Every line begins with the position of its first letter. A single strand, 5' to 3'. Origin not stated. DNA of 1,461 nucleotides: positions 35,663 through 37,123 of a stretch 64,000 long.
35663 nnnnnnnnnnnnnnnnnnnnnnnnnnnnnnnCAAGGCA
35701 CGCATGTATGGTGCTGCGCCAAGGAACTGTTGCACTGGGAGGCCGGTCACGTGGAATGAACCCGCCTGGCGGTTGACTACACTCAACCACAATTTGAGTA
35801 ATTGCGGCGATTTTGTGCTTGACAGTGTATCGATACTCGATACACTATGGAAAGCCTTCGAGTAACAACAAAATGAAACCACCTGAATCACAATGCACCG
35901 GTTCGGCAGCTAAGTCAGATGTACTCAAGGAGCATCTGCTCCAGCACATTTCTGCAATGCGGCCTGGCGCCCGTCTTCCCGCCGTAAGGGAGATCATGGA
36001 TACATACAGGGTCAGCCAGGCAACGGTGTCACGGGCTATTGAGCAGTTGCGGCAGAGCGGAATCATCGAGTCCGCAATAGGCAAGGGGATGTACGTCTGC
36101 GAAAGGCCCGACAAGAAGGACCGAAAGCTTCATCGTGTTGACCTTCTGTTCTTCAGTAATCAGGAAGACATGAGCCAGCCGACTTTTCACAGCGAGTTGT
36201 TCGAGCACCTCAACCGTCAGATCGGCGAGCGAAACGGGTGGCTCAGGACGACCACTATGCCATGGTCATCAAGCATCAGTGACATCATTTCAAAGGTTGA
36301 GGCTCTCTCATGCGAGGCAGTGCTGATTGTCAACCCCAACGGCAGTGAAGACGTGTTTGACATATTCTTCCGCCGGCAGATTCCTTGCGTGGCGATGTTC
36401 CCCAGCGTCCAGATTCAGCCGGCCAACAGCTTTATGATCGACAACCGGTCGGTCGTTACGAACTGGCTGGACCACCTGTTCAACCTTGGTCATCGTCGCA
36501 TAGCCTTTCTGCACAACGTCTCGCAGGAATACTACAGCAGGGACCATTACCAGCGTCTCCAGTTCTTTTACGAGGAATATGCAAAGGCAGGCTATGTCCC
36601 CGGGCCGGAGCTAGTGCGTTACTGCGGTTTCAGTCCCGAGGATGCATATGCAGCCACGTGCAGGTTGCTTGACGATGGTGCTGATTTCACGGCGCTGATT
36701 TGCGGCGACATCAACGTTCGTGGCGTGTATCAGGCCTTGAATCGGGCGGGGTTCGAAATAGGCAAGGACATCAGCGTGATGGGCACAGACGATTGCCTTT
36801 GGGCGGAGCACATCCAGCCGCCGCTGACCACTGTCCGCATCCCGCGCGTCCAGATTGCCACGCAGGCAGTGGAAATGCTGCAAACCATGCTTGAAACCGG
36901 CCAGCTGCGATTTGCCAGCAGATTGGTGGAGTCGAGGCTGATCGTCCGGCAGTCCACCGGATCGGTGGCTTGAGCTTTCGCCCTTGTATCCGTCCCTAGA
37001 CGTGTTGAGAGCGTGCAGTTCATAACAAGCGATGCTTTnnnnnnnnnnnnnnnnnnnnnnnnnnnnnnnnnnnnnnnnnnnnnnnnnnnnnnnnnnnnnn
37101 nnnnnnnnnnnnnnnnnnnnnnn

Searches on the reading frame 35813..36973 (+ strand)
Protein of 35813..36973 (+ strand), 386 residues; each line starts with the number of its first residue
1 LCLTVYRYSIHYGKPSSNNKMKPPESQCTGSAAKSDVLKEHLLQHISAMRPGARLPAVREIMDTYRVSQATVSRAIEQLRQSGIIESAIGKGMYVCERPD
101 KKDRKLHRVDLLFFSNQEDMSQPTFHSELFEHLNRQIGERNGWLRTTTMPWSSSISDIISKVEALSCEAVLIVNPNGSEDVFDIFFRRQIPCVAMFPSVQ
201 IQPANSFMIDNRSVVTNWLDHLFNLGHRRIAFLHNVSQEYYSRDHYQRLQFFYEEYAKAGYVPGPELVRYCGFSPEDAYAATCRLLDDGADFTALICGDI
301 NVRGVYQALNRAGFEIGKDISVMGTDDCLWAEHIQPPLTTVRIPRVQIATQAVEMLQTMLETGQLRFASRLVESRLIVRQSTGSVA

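Call 37: search_protein_families(library=pfam, proteins=[window:35813-36973:+], max_evalue=0.001)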
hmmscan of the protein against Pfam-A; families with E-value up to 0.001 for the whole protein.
window:35813-36973:+ (386 aa): 3 families
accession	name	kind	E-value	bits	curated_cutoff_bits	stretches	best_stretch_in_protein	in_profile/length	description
PF13377.12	Peripla_BP_3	-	3.4e-26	92.7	26.5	1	220-382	2-167/167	Periplasmic binding protein-like domain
PF00392.27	GntR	-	1e-12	48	27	1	37-95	4-64/64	Bacterial regulatory proteins, gntR family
PF02082.26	Rrf2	-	0.00042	20.9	30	0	46-98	15-67/132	Iron-dependent Transcriptional regulator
